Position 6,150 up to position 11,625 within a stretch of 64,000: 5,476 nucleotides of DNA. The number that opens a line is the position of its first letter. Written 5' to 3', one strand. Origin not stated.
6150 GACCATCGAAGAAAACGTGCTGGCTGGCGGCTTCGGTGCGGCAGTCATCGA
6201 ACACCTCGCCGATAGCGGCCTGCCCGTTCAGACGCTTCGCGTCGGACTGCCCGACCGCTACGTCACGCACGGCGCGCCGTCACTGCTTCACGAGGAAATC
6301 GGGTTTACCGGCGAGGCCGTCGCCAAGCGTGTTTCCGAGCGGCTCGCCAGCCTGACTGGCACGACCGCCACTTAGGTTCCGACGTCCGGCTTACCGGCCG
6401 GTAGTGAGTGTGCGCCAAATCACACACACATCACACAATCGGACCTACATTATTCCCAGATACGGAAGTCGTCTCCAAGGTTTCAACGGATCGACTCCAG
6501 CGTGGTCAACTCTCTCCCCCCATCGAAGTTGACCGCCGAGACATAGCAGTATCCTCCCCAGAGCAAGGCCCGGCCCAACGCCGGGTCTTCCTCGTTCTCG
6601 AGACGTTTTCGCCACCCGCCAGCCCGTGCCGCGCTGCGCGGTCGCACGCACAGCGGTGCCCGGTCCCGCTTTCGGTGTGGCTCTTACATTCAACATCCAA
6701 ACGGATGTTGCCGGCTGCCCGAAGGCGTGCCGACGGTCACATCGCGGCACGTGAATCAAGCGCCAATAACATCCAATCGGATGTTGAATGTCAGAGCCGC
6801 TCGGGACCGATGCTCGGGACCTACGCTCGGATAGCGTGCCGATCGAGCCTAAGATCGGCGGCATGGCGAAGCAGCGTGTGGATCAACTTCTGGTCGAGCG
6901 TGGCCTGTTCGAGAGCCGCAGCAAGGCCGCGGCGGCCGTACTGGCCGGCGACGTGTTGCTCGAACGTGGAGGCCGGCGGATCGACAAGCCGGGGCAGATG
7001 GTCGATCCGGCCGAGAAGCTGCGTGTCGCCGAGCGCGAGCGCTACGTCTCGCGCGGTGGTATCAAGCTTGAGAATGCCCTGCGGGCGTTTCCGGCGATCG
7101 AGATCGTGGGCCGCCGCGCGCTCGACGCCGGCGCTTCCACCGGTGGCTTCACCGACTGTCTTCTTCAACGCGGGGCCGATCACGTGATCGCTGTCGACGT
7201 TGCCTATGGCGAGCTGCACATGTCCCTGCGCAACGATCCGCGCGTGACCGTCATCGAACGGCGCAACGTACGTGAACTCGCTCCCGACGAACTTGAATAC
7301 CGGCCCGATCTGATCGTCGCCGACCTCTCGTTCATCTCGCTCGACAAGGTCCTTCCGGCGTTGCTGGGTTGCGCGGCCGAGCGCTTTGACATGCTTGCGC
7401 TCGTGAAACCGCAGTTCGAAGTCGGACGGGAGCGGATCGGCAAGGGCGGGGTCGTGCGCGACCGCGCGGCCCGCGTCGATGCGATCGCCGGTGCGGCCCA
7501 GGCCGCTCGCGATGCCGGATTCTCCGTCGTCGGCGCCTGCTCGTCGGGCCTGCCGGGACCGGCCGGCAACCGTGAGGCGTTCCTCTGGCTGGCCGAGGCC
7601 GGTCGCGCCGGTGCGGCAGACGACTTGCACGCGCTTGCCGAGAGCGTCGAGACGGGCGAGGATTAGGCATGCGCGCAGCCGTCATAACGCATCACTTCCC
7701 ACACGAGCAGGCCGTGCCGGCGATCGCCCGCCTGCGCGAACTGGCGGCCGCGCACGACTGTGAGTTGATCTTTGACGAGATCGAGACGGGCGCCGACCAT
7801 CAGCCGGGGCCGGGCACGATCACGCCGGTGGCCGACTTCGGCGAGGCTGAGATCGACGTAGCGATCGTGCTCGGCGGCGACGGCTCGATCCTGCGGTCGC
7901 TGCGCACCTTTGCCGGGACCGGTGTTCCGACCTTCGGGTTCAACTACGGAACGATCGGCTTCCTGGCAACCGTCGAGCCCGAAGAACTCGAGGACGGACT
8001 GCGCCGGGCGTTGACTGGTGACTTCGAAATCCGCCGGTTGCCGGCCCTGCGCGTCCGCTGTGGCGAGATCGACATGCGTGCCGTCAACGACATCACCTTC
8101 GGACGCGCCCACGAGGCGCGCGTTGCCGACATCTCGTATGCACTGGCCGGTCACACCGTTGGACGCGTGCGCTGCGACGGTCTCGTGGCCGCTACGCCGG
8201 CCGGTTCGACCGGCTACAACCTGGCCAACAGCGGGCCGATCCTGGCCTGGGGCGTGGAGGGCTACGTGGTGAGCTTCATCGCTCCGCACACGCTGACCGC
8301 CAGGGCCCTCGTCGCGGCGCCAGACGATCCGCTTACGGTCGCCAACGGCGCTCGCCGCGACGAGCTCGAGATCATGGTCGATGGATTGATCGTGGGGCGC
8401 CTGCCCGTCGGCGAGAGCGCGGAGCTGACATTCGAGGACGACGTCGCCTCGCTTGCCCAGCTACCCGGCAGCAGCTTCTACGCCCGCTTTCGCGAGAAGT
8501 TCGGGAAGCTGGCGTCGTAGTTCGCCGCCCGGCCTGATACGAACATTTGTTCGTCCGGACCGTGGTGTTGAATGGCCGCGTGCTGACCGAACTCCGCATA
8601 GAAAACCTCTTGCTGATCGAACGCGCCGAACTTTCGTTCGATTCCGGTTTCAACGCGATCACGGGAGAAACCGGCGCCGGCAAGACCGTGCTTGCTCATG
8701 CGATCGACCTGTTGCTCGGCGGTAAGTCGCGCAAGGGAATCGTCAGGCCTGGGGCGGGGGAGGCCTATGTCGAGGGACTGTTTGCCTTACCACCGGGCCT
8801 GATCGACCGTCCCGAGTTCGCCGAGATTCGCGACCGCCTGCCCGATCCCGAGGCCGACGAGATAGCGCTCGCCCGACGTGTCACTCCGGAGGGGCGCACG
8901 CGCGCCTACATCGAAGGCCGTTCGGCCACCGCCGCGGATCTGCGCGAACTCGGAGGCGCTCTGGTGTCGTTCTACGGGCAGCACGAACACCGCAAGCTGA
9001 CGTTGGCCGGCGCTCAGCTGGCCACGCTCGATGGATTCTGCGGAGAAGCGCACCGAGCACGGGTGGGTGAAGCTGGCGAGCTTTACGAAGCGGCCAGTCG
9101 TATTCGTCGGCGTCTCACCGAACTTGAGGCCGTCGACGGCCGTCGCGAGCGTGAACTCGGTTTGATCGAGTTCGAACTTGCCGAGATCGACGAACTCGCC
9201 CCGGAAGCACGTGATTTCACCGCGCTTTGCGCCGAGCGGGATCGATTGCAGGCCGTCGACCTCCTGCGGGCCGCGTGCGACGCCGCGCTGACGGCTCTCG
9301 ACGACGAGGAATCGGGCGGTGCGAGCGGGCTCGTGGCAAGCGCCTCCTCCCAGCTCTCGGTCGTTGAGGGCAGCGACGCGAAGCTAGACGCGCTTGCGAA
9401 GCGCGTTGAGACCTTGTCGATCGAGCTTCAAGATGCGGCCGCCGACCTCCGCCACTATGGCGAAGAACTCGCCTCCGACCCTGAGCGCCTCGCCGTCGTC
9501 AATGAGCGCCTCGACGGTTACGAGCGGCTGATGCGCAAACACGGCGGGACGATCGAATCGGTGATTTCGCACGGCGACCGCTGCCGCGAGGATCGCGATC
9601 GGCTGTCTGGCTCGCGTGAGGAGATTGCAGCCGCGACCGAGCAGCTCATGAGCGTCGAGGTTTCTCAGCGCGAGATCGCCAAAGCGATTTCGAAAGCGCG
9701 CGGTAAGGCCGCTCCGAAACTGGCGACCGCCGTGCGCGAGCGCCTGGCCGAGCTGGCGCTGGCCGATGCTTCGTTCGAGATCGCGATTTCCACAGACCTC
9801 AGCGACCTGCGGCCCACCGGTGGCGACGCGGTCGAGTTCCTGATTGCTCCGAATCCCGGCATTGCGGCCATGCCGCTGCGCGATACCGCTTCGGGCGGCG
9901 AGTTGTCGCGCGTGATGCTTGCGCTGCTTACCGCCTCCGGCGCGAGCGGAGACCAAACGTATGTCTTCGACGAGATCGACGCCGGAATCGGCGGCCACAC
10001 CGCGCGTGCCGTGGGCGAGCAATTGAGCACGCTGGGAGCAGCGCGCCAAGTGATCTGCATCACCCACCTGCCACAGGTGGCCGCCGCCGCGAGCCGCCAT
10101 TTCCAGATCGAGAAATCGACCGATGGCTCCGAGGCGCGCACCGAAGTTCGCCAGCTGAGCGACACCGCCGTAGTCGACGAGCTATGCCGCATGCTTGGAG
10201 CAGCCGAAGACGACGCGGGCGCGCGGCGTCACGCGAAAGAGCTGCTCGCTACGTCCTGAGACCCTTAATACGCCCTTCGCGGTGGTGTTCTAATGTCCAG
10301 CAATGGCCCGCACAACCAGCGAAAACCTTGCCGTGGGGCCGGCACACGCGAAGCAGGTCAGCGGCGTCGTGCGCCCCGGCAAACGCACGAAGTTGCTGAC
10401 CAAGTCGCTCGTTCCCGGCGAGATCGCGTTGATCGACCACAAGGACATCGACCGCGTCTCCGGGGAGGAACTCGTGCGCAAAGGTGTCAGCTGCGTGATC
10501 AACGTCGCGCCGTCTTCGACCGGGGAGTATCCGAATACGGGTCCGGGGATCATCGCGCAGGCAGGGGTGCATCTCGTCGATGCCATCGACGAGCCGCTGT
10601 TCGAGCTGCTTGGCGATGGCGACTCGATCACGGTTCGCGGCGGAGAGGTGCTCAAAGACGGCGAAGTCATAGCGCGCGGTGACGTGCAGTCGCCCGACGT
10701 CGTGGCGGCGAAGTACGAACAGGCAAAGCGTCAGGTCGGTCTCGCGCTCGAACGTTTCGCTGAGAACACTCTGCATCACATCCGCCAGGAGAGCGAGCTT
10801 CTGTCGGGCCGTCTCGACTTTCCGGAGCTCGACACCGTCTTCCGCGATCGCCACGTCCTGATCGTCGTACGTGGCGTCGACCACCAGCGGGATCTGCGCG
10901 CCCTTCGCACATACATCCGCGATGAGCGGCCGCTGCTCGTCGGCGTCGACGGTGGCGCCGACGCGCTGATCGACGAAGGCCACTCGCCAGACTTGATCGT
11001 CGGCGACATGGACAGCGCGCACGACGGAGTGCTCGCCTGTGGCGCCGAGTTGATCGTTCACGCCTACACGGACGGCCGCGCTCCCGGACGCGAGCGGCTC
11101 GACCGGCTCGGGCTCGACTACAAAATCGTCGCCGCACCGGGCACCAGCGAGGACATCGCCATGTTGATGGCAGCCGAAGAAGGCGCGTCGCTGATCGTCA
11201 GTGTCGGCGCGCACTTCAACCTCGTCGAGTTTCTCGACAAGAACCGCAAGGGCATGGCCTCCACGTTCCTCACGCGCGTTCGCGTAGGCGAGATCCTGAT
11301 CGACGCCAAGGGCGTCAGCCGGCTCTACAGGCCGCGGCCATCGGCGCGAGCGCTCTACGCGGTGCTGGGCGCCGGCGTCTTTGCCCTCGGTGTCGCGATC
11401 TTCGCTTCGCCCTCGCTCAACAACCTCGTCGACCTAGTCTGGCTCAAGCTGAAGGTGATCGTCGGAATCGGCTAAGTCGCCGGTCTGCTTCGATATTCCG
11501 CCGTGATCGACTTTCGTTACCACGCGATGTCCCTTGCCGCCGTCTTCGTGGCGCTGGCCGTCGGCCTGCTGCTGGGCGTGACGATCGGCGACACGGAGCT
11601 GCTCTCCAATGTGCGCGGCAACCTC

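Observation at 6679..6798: Novel small element with hairpin-containing inverted termini (copy A) inside the dxs-tlyA spacer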

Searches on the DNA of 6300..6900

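Call 48: search_rna_families(source=window, start=6300, end=6900, threshold=evalue, max_evalue=5, show_alignments=2)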
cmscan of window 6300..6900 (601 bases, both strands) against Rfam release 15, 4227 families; matches with E-value up to 5: 0.
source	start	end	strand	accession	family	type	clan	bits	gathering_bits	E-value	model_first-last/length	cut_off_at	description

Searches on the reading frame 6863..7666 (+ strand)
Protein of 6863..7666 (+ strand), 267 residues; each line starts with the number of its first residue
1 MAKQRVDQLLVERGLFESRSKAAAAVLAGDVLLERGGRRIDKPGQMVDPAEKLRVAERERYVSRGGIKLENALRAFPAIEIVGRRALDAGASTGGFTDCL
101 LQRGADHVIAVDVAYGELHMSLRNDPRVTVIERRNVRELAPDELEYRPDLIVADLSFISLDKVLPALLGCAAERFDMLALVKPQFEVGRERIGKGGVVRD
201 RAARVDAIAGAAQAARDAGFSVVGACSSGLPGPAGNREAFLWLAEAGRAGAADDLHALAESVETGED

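Call 7: search_protein_families(library=pfam, proteins=[window:6863-7666:+], max_evalue=0.01)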
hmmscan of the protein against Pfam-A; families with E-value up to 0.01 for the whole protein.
window:6863-7666:+ (267 aa): 2 families
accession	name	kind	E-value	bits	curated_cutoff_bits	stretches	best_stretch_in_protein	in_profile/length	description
PF01728.25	FtsJ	-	4e-42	144.6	24.1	1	61-243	1-179/181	FtsJ-like methyltransferase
PF01479.30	S4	-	3.3e-05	24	22.8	1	4-49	1-44/48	S4 domain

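Call 22: find_homologous_proteins(query=window:6863-7666:+, max_evalue=1e-60)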
Query window:6863-7666:+ (267 aa): 6211 proteins with E <= 1e-60 among 8000 candidates; the best 120 are listed.
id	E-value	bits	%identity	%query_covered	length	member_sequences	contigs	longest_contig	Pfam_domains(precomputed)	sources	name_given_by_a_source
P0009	1.8e-164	563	100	100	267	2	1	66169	PF01728.26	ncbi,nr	ncbi:MAG: TlyA family RNA methyltransferase [Actinobacteria bacterium]|nr:TlyA family RNA methyltran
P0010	9.7e-151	518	91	100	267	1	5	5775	PF01728.26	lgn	-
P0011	2.3e-144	497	87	100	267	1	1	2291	PF01728.26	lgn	-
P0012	3.7e-142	490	86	100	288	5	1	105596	PF01728.26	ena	-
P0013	5.3e-140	483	87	100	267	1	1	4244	PF01728.26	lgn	-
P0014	1.6e-135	468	84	99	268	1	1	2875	PF01728.26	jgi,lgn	jgi:23S rRNA (cytidine1920-2'-O)/16S rRNA (cytidine1409-2'-O)-methyltransferase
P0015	6.1e-135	467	84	99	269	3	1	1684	PF01728.26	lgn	-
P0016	5.4e-129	447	80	100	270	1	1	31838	PF01728.26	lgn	-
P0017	1.1e-128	446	82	95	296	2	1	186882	PF01479.31,PF01728.26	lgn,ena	-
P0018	3.3e-128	445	82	99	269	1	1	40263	PF01728.26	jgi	jgi:23S rRNA (cytidine1920-2'-O)/16S rRNA (cytidine1409-2'-O)-methyltransferase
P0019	3.7e-127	441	80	99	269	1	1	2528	PF01728.26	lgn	-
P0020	5.2e-127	441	81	99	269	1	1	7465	PF01728.26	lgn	-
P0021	5.2e-125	434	79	100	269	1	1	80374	PF01728.26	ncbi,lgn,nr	ncbi:MAG: TlyA family RNA methyltransferase [Actinobacteria bacterium]|nr:TlyA family RNA methyltran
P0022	1.0e-124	433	79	99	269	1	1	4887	PF01728.26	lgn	-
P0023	2.0e-124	432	78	99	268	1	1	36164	PF01728.26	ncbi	ncbi:MAG: TlyA family RNA methyltransferase [Solirubrobacterales bacterium]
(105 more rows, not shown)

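Call 23: find_encoding_contigs(protein=P0010, flank=6000, max_places=2)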
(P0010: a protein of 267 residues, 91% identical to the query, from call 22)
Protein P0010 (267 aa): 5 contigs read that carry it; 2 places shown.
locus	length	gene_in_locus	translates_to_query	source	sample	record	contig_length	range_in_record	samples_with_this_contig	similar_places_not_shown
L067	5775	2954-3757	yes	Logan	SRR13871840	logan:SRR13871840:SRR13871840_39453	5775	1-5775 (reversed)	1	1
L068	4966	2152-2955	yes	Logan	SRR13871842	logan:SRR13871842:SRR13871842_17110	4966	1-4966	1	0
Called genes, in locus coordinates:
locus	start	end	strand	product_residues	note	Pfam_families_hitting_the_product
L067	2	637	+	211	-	?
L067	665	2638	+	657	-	PF13292:DXP_synthase_N, PF00456:Transketolase_N (faint), PF02779:Transket_pyr, PF02780:Transketolase_C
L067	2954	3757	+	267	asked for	PF01728:FtsJ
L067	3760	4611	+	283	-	PF01513:NAD_kinase, PF20143:NAD_kinase_C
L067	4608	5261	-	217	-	-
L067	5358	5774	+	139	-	?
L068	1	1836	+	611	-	?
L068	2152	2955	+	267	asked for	PF01728:FtsJ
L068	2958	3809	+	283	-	PF01513:NAD_kinase, PF20143:NAD_kinase_C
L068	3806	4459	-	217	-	-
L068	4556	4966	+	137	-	?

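Call 24: find_encoding_contigs(protein=P0012, flank=10000, max_places=1)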
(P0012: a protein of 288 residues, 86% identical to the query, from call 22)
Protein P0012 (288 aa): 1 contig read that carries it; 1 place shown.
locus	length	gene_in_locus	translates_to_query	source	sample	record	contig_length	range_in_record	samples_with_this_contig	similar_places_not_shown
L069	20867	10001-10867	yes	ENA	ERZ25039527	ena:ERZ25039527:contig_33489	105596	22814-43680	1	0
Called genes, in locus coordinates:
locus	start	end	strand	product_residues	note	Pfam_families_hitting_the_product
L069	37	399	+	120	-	PF01264:Chorismate_synt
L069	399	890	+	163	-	PF13671:AAA_33 (weak), PF01202:SKI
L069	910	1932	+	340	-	PF01761:DHQ_synthase, PF13685:Fe-ADH_2 (weak), PF24621:DHQS_C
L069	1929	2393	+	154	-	PF01220:DHquinase_II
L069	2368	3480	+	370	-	PF01321:Creatinase_N, PF00557:Peptidase_M24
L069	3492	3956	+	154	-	-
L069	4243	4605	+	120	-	-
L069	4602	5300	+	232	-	-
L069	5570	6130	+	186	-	PF08207:EFP_N, PF01132:EFP, PF09285:Elong-fact-P_C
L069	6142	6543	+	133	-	PF01029:NusB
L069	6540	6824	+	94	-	-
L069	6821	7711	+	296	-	PF00348:polyprenyl_synt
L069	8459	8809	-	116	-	-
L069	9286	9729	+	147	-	PF02780:Transketolase_C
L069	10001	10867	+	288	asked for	PF01728:FtsJ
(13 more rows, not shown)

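Call 25: find_encoding_contigs(protein=P0017, flank=10000, max_places=1)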
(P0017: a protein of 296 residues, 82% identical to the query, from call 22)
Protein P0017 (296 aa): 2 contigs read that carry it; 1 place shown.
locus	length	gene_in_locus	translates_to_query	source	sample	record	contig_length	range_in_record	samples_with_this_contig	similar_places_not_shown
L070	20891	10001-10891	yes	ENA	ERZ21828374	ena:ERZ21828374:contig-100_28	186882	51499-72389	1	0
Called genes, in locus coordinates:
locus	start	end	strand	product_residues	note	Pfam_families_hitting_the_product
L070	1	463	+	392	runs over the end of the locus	PF01264:Chorismate_synt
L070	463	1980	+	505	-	PF01202:SKI, PF13685:Fe-ADH_2 (weak), PF01761:DHQ_synthase, PF24621:DHQS_C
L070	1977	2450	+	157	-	PF01220:DHquinase_II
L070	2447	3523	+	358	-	PF01321:Creatinase_N, PF00557:Peptidase_M24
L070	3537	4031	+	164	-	-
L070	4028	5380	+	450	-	-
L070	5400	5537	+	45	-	-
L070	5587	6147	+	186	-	PF08207:EFP_N, PF01132:EFP, PF09285:Elong-fact-P_C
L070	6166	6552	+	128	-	PF01029:NusB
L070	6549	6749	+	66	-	-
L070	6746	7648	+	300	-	PF00348:polyprenyl_synt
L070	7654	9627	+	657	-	PF13292:DXP_synthase_N, PF00456:Transketolase_N (faint), PF02779:Transket_pyr, PF02780:Transketolase_C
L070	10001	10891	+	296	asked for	PF01479:S4 (faint), PF01728:FtsJ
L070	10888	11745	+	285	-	PF01513:NAD_kinase, PF20143:NAD_kinase_C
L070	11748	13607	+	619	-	PF02463:SMC_N, PF13476:AAA_23, PF13304:AAA_21 (faint)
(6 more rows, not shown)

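Call 26: find_encoding_contigs(protein=P0016, flank=10000, max_places=1)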
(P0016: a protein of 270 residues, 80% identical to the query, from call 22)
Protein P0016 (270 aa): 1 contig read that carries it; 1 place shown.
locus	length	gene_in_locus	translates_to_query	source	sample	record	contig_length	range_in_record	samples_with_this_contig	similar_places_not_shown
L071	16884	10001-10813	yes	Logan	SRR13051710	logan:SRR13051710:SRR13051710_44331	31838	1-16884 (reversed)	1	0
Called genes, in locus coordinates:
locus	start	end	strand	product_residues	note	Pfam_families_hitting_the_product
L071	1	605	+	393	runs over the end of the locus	PF01264:Chorismate_synt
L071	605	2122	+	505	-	PF01202:SKI, PF13238:AAA_18 (weak), PF13685:Fe-ADH_2 (faint), PF01761:DHQ_synthase, PF24621:DHQS_C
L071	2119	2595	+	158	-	PF01220:DHquinase_II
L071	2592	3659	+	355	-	PF01321:Creatinase_N, PF00557:Peptidase_M24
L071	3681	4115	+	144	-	-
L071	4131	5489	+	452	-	-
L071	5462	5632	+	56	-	-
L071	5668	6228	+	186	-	PF08207:EFP_N, PF01132:EFP, PF09285:Elong-fact-P_C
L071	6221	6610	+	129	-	PF01029:NusB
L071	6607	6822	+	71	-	-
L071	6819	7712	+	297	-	PF00348:polyprenyl_synt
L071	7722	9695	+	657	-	PF13292:DXP_synthase_N, PF00456:Transketolase_N (faint), PF02775:TPP_enzyme_C (faint), PF02779:Transket_pyr, PF02780:Transketolase_C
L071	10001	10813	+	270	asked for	PF01728:FtsJ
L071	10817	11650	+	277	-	PF01513:NAD_kinase, PF20143:NAD_kinase_C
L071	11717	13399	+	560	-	PF02463:SMC_N, PF13476:AAA_23, PF13304:AAA_21 (faint)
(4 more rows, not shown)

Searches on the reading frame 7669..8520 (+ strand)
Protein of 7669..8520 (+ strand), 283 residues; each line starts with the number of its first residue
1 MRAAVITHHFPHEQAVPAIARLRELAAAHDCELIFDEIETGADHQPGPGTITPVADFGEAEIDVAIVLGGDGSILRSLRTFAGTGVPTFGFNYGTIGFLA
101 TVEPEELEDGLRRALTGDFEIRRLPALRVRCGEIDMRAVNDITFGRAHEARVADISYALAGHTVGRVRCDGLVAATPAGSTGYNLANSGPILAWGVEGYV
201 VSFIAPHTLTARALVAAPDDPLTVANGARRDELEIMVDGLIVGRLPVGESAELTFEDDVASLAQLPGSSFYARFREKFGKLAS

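Call 7: search_protein_families(library=pfam, proteins=[window:7669-8520:+], max_evalue=0.01)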
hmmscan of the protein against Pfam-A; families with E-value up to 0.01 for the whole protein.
window:7669-8520:+ (283 aa): 2 families
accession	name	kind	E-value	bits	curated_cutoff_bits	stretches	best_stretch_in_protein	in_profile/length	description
PF20143.4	NAD_kinase_C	-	8.4e-15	55.1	23.7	1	140-240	2-101/126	ATP-NAD kinase C-terminal domain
PF01513.26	NAD_kinase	-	2.1e-13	51.2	25.5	1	49-118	60-129/130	ATP-NAD kinase N-terminal domain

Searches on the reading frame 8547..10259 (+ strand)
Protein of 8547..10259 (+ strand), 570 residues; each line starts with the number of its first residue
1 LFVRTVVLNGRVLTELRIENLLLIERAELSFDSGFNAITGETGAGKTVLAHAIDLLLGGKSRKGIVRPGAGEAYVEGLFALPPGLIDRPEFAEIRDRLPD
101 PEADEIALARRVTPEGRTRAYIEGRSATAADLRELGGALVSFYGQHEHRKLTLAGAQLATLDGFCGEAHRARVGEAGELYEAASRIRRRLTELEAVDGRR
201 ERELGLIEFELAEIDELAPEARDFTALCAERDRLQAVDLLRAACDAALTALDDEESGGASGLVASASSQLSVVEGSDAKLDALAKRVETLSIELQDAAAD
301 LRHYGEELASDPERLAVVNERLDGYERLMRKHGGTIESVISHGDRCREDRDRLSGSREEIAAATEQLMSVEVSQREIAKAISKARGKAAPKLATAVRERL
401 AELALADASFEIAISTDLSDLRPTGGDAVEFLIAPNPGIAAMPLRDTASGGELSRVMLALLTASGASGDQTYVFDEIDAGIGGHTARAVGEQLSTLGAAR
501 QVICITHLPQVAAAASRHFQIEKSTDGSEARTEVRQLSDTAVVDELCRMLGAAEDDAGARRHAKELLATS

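Call 7: search_protein_families(library=pfam, proteins=[window:8547-10259:+], max_evalue=0.01)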
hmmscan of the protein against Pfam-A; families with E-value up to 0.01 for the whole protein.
window:8547-10259:+ (570 aa): 5 families
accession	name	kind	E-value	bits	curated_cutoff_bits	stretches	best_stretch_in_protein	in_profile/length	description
PF02463.25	SMC_N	-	4.9e-18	65.8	40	1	13-527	2-217/220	RecF/RecN/SMC N terminal domain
PF13476.12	AAA_23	-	8.2e-10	40.1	27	1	15-63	1-49/201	AAA domain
PF13175.12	AAA_15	-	0.00085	19.5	32.1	1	13-63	3-53/374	AAA ATPase domain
PF13304.12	AAA_21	-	0.0083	16.7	27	0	456-511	248-302/304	AAA domain, putative AbiEii toxin, Type IV TA system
PF04521.18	Viral_P18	-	0.0093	16.2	25.9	0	158-216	66-121/137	ssRNA positive strand viral 18kD cysteine rich protein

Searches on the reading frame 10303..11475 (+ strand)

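Call 7: search_protein_families(library=pfam, proteins=[window:10303-11475:+], max_evalue=0.01)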
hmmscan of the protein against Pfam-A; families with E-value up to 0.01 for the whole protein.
window:10303-11475:+ (390 aa): 2 families
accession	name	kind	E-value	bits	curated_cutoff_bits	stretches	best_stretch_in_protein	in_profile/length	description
PF12555.13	SteA-like_C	-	1.3e-11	44.8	26.4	1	336-386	1-51/52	SteA-like C-terminal domain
PF04263.21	TPK_catalytic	-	3.1e-07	30.7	30.7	1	207-245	6-44/113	Thiamin pyrophosphokinase, catalytic domain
